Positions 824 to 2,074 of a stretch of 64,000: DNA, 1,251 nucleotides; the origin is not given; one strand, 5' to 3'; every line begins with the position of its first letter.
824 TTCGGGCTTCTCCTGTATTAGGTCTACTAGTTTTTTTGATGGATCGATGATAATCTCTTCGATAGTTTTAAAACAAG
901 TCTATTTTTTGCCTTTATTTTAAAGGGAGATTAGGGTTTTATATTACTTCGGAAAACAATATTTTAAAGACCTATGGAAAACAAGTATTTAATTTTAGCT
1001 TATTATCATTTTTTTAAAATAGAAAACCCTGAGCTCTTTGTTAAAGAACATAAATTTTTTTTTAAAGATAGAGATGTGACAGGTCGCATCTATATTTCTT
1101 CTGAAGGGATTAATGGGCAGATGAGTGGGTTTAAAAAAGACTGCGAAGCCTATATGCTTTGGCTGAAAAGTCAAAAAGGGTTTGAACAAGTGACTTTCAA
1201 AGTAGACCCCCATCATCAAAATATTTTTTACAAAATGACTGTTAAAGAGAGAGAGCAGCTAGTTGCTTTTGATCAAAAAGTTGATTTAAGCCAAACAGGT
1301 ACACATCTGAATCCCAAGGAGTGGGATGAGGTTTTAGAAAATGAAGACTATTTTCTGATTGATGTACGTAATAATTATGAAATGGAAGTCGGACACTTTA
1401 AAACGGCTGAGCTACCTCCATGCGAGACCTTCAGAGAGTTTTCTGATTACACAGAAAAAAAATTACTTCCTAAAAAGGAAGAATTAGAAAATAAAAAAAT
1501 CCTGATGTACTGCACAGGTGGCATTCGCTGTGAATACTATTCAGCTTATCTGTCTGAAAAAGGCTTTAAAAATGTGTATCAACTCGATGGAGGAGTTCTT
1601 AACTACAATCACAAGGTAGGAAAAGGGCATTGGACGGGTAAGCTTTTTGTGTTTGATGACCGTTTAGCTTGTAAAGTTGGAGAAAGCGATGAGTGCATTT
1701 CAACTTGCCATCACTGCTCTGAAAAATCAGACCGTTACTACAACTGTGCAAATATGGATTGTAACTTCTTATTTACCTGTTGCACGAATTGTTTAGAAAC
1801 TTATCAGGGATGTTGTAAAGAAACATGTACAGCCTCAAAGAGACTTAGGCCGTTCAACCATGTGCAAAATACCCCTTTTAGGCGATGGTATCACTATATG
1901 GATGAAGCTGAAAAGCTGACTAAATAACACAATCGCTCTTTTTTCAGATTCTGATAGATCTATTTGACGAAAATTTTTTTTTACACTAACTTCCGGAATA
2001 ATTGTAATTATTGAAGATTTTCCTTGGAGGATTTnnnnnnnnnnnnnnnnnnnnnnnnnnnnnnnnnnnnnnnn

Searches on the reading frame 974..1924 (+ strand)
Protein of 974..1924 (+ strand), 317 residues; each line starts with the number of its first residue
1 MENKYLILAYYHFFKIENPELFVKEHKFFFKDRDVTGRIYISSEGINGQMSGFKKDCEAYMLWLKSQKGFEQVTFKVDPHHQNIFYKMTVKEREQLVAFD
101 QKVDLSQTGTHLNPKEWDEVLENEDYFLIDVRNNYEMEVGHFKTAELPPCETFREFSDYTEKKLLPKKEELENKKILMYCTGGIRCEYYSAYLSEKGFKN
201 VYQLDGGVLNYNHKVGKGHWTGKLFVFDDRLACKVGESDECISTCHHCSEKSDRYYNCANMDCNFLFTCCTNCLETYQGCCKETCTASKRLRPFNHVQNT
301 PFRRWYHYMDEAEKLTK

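Call 9: find_encoding_contigs(protein=window:974-1924:+, flank=10000, max_places=6)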
Protein window:974-1924:+ (317 aa): 4 contigs read that carry it; 3 places shown.
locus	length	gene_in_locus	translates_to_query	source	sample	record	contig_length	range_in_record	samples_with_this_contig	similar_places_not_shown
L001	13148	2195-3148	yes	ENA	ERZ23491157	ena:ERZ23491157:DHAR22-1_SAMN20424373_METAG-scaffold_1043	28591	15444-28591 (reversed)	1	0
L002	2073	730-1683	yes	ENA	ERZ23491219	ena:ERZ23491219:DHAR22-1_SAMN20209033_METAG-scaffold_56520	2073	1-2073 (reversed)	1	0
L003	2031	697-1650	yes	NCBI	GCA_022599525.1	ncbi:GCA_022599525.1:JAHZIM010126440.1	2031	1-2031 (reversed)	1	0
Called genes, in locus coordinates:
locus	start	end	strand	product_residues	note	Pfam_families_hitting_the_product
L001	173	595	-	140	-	-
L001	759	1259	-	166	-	-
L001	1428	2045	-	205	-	PF00163:Ribosomal_S4, PF01479:S4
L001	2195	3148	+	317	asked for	PF17773:UPF0176_N, PF00581:Rhodanese, PF12368:Rhodanese_C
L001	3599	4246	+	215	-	-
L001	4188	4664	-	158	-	PF01035:DNA_binding_1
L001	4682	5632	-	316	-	PF07661:MORN_2 (faint)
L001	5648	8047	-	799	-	PF01588:tRNA_bind, PF03483:B3_4, PF03484:B5, PF17759:tRNA_synthFbeta, PF03147:FDX-ACB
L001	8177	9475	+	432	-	PF01476:LysM, PF23473:LysM3_LYK4_5 (weak)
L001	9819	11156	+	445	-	PF11969:DcpS_C (faint), PF01230:HIT (weak)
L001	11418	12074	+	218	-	PF01810:LysE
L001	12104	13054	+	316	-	-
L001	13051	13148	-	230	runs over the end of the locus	PF11967:RecO_N, PF02565:RecO_C (weak)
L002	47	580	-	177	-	PF00163:Ribosomal_S4, PF01479:S4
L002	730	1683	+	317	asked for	PF17773:UPF0176_N, PF00581:Rhodanese, PF12368:Rhodanese_C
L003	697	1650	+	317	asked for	PF17773:UPF0176_N, PF00581:Rhodanese, PF12368:Rhodanese_C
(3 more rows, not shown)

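Call 14: find_related_loci(query=window:974-1924:+, collection=genome_contigs, flank=6000)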
Query window:974-1924:+ (317 aa) in genome_contigs; peptide patterns used: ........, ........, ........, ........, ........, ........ (x = any residue, [..] = any of these).
51 stretches matched a pattern; 3 encode a relative of the query (tblastn E <= 1e-3); 3 distinct loci.
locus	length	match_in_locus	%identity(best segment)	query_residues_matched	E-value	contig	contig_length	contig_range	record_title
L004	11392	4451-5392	60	1-315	5e-133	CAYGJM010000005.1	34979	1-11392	MAG TPA_asm: uncultured bacterium isolate ERP116193_co2_14 genome assembly, contig: NODE_3129_length_34979_cov_4.054604,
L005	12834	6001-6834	45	4-285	2e-73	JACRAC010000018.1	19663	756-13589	MAG: Candidatus Aenigmatarchaeota archaeon isolate NC_groundwater_1583_Pr3_B-0.1um_32_43 SR-2_scaffold_141_1148625, whol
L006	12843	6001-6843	40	8-286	3e-57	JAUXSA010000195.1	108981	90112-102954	MAG: Bacteroidota bacterium isolate C12_metabat.bin.29 C12_k141_90881, whole genome shotgun sequence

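Call 18: find_related_loci(query=window:974-1924:+, collection=metagenome_contigs, flank=5000)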
Query window:974-1924:+ (317 aa) in metagenome_contigs; peptide patterns used: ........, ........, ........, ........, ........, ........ (x = any residue, [..] = any of these).
106 stretches matched a pattern; 2 encode a relative of the query (tblastn E <= 1e-3); 2 distinct loci.
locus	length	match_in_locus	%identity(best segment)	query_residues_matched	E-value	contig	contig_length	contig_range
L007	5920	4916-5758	38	6-285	2e-61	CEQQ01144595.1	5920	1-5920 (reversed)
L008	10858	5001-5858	40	8-291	6e-61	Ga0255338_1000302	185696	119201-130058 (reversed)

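Call 22: find_homologous_proteins(query=window:974-1924:+, max_evalue=1e-60)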
Query window:974-1924:+ (317 aa): 2480 proteins with E <= 1e-60 among 8000 candidates; the best 120 are listed.
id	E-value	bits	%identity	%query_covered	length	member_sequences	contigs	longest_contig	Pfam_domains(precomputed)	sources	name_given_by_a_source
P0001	1.4e-222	756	100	100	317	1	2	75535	PF12368.14,PF00581.26,PF17773.8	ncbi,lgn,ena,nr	ncbi:MAG: hypothetical protein S4CHLAM7_11640 [Chlamydiae bacterium]|nr:hypothetical protein [Chlamy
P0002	2.5e-178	610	79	100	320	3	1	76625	PF12368.14,PF00581.26,PF17773.8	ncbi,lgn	-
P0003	1.4e-171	588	75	100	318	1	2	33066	PF12368.14,PF00581.26,PF17773.8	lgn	-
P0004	4.5e-168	577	75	99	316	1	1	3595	PF12368.14,PF00581.26,PF17773.8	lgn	-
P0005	2.6e-165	568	73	99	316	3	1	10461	PF12368.14,PF00581.26,PF17773.8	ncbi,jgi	jgi:UPF0176 protein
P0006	6.6e-161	553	72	99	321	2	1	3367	PF12368.14,PF00581.26,PF17773.8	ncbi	-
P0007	2.9e-160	551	74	98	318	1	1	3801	PF12368.14,PF00581.26,PF17773.8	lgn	-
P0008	8.5e-160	550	72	99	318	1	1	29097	PF12368.14,PF00581.26,PF17773.8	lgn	-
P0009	2.5e-157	541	70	99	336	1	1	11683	PF12368.14,PF00581.26,PF17773.8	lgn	-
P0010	8.7e-150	517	67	100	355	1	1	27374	PF12368.14,PF00581.26,PF17773.8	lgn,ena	-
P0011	2.9e-146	505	66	98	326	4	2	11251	PF12368.14,PF00581.26,PF17773.8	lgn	-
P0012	2.2e-143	496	64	99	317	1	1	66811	PF12368.14,PF00581.26,PF17773.8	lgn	-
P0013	2.8e-143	495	65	99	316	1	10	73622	PF12368.14,PF00581.26,PF17773.8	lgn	-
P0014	5.8e-143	494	65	99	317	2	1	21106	PF12368.14,PF00581.26,PF17773.8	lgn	-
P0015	6.1e-143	494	64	98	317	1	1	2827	PF12368.14,PF00581.26,PF17773.8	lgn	-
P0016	2.3e-142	492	65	99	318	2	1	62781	PF12368.14,PF00581.26,PF17773.8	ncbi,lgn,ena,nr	ncbi:MAG: hypothetical protein S4CHLAM6_10760 [Chlamydiae bacterium]|nr:hypothetical protein [Chlamy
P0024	6.5e-134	464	63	99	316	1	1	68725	PF12368.14,PF00581.26,PF17773.8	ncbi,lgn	-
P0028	9.3e-119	415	57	97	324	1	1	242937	PF12368.14,PF00581.26,PF17773.8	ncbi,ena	-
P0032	7.7e-116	405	59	96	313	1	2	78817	PF12368.14,PF00581.26,PF17773.8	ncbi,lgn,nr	ncbi:MAG TPA: rhodanese-related sulfurtransferase [Rhabdochlamydiaceae bacterium]|nr:rhodanese-relat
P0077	7.0e-113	395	54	97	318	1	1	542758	PF12368.14,PF00581.26,PF17773.8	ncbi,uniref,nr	ncbi:rhodanese-related sulfurtransferase [Candidatus Protochlamydia phocaeensis]|uniref:oxygen-depen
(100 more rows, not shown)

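Call 23: find_encoding_contigs(protein=P0002, flank=5000, max_places=1)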
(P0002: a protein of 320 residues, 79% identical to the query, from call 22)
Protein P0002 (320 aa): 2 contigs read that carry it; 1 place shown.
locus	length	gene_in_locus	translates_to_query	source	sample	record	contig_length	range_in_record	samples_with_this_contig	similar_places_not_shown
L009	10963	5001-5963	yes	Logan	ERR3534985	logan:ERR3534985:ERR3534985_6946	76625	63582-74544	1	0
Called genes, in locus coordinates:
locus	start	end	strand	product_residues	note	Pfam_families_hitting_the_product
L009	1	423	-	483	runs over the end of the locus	PF01336:tRNA_anti-codon, PF00152:tRNA-synt_2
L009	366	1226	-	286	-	PF01261:AP_endonuc_2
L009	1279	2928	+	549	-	PF03023:MurJ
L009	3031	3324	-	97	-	-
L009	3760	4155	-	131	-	-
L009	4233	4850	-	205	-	PF00163:Ribosomal_S4, PF01479:S4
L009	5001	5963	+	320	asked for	PF17773:UPF0176_N, PF00581:Rhodanese, PF12368:Rhodanese_C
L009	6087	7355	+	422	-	-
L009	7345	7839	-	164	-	PF01035:DNA_binding_1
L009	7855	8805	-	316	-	PF07661:MORN_2 (faint)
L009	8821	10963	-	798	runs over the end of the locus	PF01588:tRNA_bind, PF03483:B3_4, PF03484:B5, PF17759:tRNA_synthFbeta, PF03147:FDX-ACB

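Call 24: find_encoding_contigs(protein=P0003, flank=5000, max_places=1)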
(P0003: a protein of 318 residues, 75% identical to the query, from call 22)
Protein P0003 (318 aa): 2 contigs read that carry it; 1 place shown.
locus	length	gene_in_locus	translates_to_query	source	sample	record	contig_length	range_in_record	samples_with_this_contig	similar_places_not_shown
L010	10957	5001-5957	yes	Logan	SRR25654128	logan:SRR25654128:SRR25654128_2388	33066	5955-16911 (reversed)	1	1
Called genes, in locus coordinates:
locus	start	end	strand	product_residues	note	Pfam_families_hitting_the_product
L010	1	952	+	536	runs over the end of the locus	PF03023:MurJ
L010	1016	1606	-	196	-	-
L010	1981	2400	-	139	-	-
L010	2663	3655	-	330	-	-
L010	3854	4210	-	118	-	-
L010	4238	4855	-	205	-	PF00163:Ribosomal_S4, PF01479:S4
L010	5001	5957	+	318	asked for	PF17773:UPF0176_N, PF00581:Rhodanese, PF12368:Rhodanese_C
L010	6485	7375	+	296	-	-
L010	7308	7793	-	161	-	PF01035:DNA_binding_1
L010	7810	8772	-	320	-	-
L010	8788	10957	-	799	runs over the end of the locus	PF01588:tRNA_bind, PF03483:B3_4, PF03484:B5, PF17759:tRNA_synthFbeta, PF03147:FDX-ACB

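Call 25: find_encoding_contigs(protein=P0008, flank=5000, max_places=1)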
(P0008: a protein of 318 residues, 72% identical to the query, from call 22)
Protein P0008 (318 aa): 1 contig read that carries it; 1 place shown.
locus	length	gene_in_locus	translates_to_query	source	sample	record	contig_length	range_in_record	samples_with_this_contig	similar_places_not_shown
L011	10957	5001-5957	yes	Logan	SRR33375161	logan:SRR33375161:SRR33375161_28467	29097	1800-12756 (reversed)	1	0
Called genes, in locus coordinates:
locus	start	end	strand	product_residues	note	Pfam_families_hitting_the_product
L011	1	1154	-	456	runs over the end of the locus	PF03924:CHASE, PF00989:PAS, PF13188:PAS_8 (weak), PF13426:PAS_9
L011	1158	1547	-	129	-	PF00072:Response_reg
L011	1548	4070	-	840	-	PF00512:HisKA, PF02518:HATPase_c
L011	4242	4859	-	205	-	PF00163:Ribosomal_S4, PF01479:S4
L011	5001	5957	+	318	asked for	PF17773:UPF0176_N, PF00581:Rhodanese, PF12368:Rhodanese_C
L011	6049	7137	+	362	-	-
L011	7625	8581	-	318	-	PF07661:MORN_2 (faint)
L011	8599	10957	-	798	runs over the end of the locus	PF01588:tRNA_bind, PF03483:B3_4, PF03484:B5, PF17759:tRNA_synthFbeta, PF03147:FDX-ACB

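Call 31: find_encoding_contigs(protein=P0010, flank=5000, max_places=1)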
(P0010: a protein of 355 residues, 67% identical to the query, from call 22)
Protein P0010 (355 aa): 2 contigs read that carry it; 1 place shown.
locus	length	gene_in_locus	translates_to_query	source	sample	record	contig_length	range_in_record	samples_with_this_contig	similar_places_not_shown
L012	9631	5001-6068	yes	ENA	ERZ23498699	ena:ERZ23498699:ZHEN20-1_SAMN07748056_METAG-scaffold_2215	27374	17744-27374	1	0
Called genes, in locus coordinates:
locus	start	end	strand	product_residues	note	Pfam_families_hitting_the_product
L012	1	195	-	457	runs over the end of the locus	PF01336:tRNA_anti-codon, PF00152:tRNA-synt_2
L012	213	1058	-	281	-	PF01261:AP_endonuc_2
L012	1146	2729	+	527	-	PF03023:MurJ, PF01554:MatE (weak)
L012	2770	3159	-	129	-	-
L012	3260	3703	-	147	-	-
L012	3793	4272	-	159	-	-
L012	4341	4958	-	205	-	PF00163:Ribosomal_S4, PF01479:S4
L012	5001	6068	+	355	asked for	PF17773:UPF0176_N, PF00581:Rhodanese, PF12368:Rhodanese_C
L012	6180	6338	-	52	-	-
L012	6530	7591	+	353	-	-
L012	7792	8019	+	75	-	-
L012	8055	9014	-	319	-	-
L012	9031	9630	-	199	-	?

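Call 32: find_encoding_contigs(protein=P0013, flank=5000, max_places=1)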
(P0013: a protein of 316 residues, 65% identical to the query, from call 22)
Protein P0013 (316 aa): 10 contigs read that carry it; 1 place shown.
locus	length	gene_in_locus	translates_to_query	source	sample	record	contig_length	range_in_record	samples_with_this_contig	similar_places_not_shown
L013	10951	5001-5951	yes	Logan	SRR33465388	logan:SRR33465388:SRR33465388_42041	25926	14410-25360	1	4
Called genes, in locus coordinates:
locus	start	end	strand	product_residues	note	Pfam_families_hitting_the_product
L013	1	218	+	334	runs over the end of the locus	PF05201:GlutR_N, PF01488:Shikimate_DH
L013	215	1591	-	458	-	PF01336:tRNA_anti-codon, PF00152:tRNA-synt_2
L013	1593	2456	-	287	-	PF01261:AP_endonuc_2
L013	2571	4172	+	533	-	PF03023:MurJ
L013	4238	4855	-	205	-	PF00163:Ribosomal_S4, PF01479:S4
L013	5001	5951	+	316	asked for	PF17773:UPF0176_N, PF00581:Rhodanese, PF12368:Rhodanese_C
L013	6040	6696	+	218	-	-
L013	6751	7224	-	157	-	PF01035:DNA_binding_1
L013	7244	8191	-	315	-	-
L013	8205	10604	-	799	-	PF01588:tRNA_bind, PF03483:B3_4, PF03484:B5, PF17759:tRNA_synthFbeta, PF03147:FDX-ACB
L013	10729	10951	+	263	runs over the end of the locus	?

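Call 33: find_encoding_contigs(protein=P0016, flank=5000, max_places=1)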
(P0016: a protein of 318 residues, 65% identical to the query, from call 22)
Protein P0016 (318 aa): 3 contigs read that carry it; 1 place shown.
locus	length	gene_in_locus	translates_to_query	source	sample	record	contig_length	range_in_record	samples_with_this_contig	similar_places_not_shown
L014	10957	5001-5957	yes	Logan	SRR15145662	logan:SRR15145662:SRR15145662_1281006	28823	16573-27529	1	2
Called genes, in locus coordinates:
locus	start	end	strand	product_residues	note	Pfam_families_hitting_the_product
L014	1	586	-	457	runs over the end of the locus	PF01336:tRNA_anti-codon, PF00152:tRNA-synt_2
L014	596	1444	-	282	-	PF01261:AP_endonuc_2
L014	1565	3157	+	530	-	PF03023:MurJ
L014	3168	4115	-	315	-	-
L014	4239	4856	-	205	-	PF00163:Ribosomal_S4, PF01479:S4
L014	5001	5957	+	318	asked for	PF17773:UPF0176_N, PF00581:Rhodanese, PF12368:Rhodanese_C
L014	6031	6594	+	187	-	-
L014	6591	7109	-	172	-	PF01035:DNA_binding_1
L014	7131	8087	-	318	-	PF07661:MORN_2 (faint)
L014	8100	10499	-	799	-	PF01588:tRNA_bind, PF03483:B3_4, PF03484:B5, PF17759:tRNA_synthFbeta, PF03147:FDX-ACB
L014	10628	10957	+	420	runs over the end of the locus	PF01476:LysM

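Call 34: find_encoding_contigs(protein=P0024, flank=5000, max_places=1)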
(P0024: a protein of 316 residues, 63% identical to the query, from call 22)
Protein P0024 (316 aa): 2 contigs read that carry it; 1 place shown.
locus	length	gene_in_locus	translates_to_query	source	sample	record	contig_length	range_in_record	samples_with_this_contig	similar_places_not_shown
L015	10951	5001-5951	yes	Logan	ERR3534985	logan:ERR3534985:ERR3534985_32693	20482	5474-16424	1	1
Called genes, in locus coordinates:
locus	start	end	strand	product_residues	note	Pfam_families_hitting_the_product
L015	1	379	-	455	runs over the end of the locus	PF01336:tRNA_anti-codon, PF00152:tRNA-synt_2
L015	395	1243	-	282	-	PF01261:AP_endonuc_2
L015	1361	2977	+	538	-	PF03023:MurJ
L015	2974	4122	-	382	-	-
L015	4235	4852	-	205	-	PF00163:Ribosomal_S4, PF01479:S4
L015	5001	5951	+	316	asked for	PF17773:UPF0176_N, PF00581:Rhodanese, PF12368:Rhodanese_C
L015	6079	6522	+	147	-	-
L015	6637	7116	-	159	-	PF01035:DNA_binding_1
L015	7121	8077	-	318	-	-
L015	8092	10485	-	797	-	PF01588:tRNA_bind, PF03483:B3_4, PF03484:B5, PF01409:tRNA-synt_2d (faint), PF17759:tRNA_synthFbeta, PF03147:FDX-ACB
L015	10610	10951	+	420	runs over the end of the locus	PF01476:LysM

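Call 45: find_encoding_contigs(protein=P0032, flank=4000, max_places=1)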
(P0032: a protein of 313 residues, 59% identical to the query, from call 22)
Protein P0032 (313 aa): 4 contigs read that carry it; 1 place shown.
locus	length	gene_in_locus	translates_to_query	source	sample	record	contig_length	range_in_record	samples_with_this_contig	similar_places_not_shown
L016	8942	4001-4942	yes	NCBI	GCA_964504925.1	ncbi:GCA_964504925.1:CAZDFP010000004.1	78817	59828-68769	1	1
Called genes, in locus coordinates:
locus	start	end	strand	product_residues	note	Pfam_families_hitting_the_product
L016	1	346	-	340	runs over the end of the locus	PF08240:ADH_N, PF16912:Glu_dehyd_C, PF00107:ADH_zinc_N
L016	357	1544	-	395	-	PF00155:Aminotran_1_2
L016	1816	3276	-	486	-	PF13520:AA_permease_2, PF00324:AA_permease, PF13906:AA_permease_C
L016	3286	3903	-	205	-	PF00163:Ribosomal_S4, PF01479:S4, PF13275:S4_2 (weak)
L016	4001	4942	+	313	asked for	PF17773:UPF0176_N, PF00581:Rhodanese, PF12368:Rhodanese_C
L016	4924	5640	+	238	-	PF00702:Hydrolase, PF12710:HAD (weak), PF13419:HAD_2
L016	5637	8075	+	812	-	PF00176:SNF2-rel_dom, PF04851:ResIII, PF00271:Helicase_C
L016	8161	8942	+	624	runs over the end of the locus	PF12796:Ank_2 (faint), PF00023:Ank (faint)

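Call 46: find_encoding_contigs(protein=P0077, flank=4000, max_places=1)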
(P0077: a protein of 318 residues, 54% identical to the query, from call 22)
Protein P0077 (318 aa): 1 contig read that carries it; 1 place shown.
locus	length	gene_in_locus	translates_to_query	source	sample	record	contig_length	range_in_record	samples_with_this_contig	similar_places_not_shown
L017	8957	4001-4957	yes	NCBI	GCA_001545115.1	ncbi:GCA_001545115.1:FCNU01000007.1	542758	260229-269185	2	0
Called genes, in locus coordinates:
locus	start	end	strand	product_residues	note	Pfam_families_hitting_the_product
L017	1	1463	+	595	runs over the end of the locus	PF01336:tRNA_anti-codon, PF00152:tRNA-synt_2, PF02938:GAD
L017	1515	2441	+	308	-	PF01346:FKBP_N, PF00254:FKBP_C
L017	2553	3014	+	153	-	PF00588:SpoU_methylase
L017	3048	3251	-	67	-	PF11146:DUF2905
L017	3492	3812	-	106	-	PF00085:Thioredoxin, PF13098:Thioredoxin_2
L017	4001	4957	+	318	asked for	PF17773:UPF0176_N, PF00581:Rhodanese, PF12368:Rhodanese_C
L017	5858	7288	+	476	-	-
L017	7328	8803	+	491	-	-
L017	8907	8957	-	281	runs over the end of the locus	-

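Call 58: find_encoding_contigs(protein=P0028, flank=4000, max_places=1)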
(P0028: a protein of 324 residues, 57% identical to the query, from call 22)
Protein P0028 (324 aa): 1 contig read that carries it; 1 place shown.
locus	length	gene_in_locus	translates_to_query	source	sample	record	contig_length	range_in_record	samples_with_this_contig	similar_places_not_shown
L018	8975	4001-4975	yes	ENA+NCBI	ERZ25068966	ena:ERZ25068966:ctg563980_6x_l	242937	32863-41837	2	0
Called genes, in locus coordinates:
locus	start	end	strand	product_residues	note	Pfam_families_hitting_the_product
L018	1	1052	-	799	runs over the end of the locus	PF01588:tRNA_bind, PF03483:B3_4, PF03484:B5, PF17759:tRNA_synthFbeta, PF03147:FDX-ACB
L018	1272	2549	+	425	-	PF01476:LysM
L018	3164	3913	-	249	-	PF00163:Ribosomal_S4, PF01479:S4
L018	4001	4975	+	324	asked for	PF17773:UPF0176_N, PF00581:Rhodanese, PF12368:Rhodanese_C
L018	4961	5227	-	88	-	-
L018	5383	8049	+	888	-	PF04851:ResIII (weak), PF00176:SNF2-rel_dom, PF00271:Helicase_C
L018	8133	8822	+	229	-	-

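Call 59: find_encoding_contigs(protein=P0012, flank=4000, max_places=1)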
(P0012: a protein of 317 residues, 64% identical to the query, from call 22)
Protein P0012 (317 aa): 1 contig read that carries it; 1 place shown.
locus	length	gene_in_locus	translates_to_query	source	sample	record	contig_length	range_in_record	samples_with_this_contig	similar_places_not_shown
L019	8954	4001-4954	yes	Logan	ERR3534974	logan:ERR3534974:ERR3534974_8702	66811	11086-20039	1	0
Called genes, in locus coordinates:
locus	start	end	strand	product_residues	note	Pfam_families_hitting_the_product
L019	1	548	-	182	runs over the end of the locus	-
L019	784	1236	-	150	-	-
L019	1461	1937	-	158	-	-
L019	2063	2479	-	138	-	-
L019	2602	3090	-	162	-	-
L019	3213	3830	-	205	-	PF00163:Ribosomal_S4, PF01479:S4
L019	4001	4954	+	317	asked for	PF17773:UPF0176_N, PF00581:Rhodanese, PF12368:Rhodanese_C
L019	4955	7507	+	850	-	PF00176:SNF2-rel_dom, PF04851:ResIII, PF00271:Helicase_C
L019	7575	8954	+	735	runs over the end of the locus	PF00005:ABC_tran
